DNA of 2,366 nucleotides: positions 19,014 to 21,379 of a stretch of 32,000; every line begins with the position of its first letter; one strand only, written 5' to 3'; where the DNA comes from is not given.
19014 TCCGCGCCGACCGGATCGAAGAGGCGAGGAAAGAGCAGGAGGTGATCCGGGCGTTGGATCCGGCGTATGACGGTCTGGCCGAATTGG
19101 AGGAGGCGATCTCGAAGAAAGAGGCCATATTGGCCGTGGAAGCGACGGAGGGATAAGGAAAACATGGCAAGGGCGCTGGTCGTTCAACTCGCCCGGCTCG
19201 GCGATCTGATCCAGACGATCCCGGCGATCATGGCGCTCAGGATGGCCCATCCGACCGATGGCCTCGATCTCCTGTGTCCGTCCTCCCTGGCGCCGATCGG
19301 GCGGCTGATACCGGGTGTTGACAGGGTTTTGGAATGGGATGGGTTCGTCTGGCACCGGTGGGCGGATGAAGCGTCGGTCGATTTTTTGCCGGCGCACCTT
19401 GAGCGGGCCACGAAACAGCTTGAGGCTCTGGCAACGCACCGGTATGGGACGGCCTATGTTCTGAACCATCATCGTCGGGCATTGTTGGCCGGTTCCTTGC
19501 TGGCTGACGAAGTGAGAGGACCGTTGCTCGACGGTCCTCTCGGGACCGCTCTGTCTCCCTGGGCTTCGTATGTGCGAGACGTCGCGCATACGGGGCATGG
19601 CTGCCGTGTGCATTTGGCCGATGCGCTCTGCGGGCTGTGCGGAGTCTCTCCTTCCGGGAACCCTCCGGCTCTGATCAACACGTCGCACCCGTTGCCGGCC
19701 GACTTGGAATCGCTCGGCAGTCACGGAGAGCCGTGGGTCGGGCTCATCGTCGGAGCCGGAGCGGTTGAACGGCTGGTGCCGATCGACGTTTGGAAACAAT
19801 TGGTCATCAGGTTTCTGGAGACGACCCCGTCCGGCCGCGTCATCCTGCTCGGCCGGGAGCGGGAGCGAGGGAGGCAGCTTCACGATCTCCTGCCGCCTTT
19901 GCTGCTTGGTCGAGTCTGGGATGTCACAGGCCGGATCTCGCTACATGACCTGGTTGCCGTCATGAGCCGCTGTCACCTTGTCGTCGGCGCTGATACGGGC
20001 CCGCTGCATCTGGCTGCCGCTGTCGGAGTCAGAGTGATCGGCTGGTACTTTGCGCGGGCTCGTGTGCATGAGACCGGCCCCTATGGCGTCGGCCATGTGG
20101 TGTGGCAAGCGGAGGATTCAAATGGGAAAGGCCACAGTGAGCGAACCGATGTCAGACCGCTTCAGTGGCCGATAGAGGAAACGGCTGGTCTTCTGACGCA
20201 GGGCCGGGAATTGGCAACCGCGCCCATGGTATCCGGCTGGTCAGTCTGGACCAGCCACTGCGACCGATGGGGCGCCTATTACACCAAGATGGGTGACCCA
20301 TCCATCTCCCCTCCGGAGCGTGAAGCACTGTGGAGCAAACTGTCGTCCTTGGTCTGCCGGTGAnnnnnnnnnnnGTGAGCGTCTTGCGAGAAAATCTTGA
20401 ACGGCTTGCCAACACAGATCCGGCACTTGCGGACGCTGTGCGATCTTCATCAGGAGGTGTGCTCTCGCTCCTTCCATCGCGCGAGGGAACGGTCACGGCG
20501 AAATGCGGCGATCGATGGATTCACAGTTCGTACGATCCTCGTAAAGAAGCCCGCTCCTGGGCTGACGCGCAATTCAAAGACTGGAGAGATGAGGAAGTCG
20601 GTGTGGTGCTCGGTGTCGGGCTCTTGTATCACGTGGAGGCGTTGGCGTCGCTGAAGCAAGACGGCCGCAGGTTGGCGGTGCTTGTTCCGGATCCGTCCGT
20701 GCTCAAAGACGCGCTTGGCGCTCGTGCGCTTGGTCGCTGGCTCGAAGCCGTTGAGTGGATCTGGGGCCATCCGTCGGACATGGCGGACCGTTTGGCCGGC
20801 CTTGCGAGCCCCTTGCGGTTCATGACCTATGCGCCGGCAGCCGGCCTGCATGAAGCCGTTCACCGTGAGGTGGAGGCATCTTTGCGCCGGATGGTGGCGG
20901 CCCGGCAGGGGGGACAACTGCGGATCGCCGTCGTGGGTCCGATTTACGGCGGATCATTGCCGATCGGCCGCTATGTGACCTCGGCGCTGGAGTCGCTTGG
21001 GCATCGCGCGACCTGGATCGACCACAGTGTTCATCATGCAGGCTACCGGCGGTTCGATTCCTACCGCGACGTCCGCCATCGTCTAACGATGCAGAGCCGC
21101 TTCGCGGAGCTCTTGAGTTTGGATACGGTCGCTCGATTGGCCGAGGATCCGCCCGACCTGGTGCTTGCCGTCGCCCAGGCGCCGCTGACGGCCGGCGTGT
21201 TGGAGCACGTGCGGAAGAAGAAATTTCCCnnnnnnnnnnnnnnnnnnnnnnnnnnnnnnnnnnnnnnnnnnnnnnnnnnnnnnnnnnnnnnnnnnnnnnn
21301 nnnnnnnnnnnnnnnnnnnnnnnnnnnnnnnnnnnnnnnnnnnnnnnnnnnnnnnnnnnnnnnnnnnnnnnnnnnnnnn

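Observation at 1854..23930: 22-kb membrane-protein-free glycan operon between a c-di-GMP brake module and fliC: candidate flagellin glycosylation island built on a CDP-3,6-dideoxyhexose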

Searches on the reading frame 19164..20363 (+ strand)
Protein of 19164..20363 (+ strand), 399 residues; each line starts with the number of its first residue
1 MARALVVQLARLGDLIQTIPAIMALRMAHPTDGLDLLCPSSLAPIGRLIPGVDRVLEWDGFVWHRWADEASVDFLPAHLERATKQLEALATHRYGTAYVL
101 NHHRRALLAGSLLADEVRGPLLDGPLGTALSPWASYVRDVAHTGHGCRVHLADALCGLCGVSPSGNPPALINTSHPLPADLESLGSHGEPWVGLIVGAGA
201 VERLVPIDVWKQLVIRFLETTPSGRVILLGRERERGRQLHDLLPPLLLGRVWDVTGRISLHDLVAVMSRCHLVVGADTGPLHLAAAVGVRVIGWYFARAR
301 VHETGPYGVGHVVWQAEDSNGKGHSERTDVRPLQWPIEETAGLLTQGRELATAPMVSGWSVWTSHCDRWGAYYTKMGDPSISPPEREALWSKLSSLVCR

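Call 5: search_protein_families(library=pfam, proteins=[window:19164-20363:+], max_evalue=0.01)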
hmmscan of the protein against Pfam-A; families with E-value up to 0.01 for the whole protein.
window:19164-20363:+ (399 aa): 1 family
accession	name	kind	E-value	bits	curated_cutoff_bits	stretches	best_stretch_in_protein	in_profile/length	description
PF01075.23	Glyco_transf_9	-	6.4e-16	58.9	22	1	187-317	103-230/247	Glycosyltransferase family 9 (heptosyltransferase)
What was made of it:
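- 19164..20363 (+): GT9a, family-9 glycosyltransferase (399 aa), core. PF01075, 58.9 bits (call 5).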

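Call 7: search_protein_families(library=ncbifam, proteins=[window:19164-20363:+], max_evalue=0.001)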
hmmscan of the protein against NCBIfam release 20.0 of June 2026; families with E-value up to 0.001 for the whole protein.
window:19164-20363:+ (399 aa): 6 families
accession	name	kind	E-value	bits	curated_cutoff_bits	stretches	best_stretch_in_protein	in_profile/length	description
TIGR02193.1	heptsyl_trn_I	equivalog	1.5e-17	63.8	185.3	2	190-318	181-303/320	lipopolysaccharide heptosyltransferase I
TIGR02201.1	heptsyl_trn_III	equivalog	6.9e-10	38.5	170.2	1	250-318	241-308/344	putative lipopolysaccharide heptosyltransferase III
TIGR02195.1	heptsyl_trn_II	equivalog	1.6e-08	34.1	134.6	1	191-296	176-283/339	lipopolysaccharide heptosyltransferase II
NF007742.0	PRK10422.1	equivalog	5.9e-06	25.3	467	0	253-296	246-289/352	lipopolysaccharide core heptosyltransferase RfaQ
NF008204.0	PRK10964.1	equivalog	7.3e-06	25.3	437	0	252-317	236-300/322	lipopolysaccharide heptosyltransferase RfaC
NF008162.0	PRK10916.1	equivalog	0.00044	19.5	569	0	226-295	216-287/348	ADP-heptose--LPS heptosyltransferase RfaF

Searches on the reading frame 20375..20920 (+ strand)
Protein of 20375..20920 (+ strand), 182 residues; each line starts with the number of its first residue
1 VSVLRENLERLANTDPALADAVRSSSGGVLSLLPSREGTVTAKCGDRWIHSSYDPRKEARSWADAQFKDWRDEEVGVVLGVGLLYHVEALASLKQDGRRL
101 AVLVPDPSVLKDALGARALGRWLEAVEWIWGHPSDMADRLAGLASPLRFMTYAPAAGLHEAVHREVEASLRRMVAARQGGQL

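Call 40: search_solved_structures(query=A4, max_evalue=10, show_alignments=2)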
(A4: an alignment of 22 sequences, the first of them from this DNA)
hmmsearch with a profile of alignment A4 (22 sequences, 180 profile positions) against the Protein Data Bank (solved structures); distinct sequences matched with E-value up to 10: 5.
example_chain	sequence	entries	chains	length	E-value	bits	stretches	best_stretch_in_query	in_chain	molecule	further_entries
5mu5_A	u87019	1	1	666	5.2e-05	26.2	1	76-124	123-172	Uncharacterized protein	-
6wvs_A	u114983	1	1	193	0.004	20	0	90-119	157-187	DeNovoTIM15 hyperstable de novo TIM barrel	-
4iuy_A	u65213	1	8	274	1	12.2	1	74-115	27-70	Short chain dehydrogenase/reductase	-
2g1u_A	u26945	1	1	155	1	12.2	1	66-105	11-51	hypothetical protein tm1088a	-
2ywe_A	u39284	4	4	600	1.1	12.1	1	38-93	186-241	GTP-binding protein lepA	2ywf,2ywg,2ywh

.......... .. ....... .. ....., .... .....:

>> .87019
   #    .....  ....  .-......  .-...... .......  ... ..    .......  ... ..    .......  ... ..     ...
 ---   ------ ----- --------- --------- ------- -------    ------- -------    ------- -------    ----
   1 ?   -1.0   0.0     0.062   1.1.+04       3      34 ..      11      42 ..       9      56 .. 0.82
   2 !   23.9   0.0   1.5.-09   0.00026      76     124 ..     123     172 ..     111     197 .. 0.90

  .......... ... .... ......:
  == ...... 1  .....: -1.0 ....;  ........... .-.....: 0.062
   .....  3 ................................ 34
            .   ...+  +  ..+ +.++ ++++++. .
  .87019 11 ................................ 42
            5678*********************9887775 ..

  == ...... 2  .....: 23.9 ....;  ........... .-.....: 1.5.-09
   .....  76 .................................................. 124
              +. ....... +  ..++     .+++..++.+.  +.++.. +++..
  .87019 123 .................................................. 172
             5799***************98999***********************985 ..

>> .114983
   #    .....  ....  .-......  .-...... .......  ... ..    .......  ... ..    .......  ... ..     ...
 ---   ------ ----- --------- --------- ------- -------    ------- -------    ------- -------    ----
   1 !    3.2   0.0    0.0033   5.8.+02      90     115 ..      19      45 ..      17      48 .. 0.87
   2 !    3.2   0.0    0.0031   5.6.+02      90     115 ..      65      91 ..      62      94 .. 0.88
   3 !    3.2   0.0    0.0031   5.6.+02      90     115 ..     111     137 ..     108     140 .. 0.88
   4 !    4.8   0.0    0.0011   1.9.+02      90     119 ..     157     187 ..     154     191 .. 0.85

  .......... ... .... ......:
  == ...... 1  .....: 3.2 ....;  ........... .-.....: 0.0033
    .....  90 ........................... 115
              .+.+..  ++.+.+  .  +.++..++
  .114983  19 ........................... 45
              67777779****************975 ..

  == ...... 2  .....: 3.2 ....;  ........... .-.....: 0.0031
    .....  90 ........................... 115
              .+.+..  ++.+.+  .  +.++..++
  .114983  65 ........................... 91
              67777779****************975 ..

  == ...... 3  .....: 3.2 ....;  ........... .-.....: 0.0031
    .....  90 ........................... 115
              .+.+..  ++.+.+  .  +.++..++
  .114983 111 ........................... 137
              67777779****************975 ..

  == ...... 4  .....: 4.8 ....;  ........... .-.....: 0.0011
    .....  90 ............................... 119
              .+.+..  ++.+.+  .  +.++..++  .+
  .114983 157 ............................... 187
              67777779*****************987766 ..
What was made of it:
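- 20375..22192 (+): Maf-N::GT-B glycosyltransferase (605 aa), core. Residues 1-176 form a Maf-N-like alpha/beta domain, 183 to about 510 a GT-B fold (DUF3880 + Glyco_trans_1_2, 'CgeB-like'), and the C-terminus is helical. The N-domain profile hits Maf structure 5mu5 at E 5.2e-5 (call 40).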

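Call 41: search_protein_families(library=pfam, alignment_id=A4, max_evalue=10)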
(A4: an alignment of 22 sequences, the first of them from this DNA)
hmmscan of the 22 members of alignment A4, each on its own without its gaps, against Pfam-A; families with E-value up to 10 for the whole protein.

A. member 1, seq(182 aa): 1 family
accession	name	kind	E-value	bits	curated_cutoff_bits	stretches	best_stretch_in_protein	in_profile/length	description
PF24669.2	Ddi2_HDD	-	0.08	13.5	32.8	1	6-25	15-34/66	Ddi2 HDD domain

B. families by the number of members that match (of 22 scanned): 10 families
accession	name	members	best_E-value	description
PF20157.4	Maf_flag10_N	21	1.8e-12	Glycosyltransferase Maf N-terminal domain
PF24669.2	Ddi2_HDD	3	0.0072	Ddi2 HDD domain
PF25525.1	Ubiquitin_PRKD1_N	1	0.0099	Serine/threonine-protein kinase D1-like, ubiquitin-like domain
PF25794.1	SACS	1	0.028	Sacsin domain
PF13489.12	Methyltransf_23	1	0.034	Methyltransferase domain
PF13649.12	Methyltransf_25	1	0.052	Methyltransferase domain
PF23412.1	zf_RING_Vps8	1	0.092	Vps8 RING zinc finger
PF18775.7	APOBEC4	1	0.11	APOBEC4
PF23263.1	C8-3_MUC4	1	0.16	Mucin-4-like C8-3 domain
PF02254.24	TrkA_N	1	0.24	TrkA-N domain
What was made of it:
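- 20375..22192 (+): Of 22 family N-domains, 21 match PF20157 Maf_flag10_N (best E 1.8e-12); this window's copy is the one that does not (call 41).
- On Flagellin glycosylation island: Only the Maf N-domain is shared (calls 40, 41).
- On Maf glycosyltransferases: 21 of 22 family N-domains hit PF20157 (best E 1.8e-12), and the profile hits 5mu5 at E 5.2e-5 (calls 40, 41).
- Closest known: Maf. Same: The N-terminal alpha/beta domain of the 605-aa family is homologous to the Maf N-terminal domain (PF20157 in 21/22 members; 5mu5 at E 5.2e-5; calls 40, 41).
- A core member carries a Maf N-domain (calls 40, 41).
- Tried and rejected: Only a family profile and scans of the other members showed the Maf N-domain (calls 40, 41).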

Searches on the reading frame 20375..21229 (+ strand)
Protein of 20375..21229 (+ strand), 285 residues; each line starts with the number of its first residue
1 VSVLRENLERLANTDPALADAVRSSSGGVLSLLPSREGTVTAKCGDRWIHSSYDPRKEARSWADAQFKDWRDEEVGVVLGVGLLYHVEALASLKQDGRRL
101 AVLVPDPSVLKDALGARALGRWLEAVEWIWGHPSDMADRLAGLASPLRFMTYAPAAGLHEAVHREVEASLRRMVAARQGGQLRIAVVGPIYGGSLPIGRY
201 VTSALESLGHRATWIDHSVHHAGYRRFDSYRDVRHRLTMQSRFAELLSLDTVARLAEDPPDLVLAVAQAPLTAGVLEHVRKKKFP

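Call 21: search_protein_families(library=pfam, proteins=[window:20375-21229:+], max_evalue=10)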
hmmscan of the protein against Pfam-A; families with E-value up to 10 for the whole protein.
window:20375-21229:+ (285 aa): 1 family
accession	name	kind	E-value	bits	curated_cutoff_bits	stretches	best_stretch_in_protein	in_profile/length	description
PF24669.2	Ddi2_HDD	-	0.54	10.8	32.8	1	6-25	15-34/66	Ddi2 HDD domain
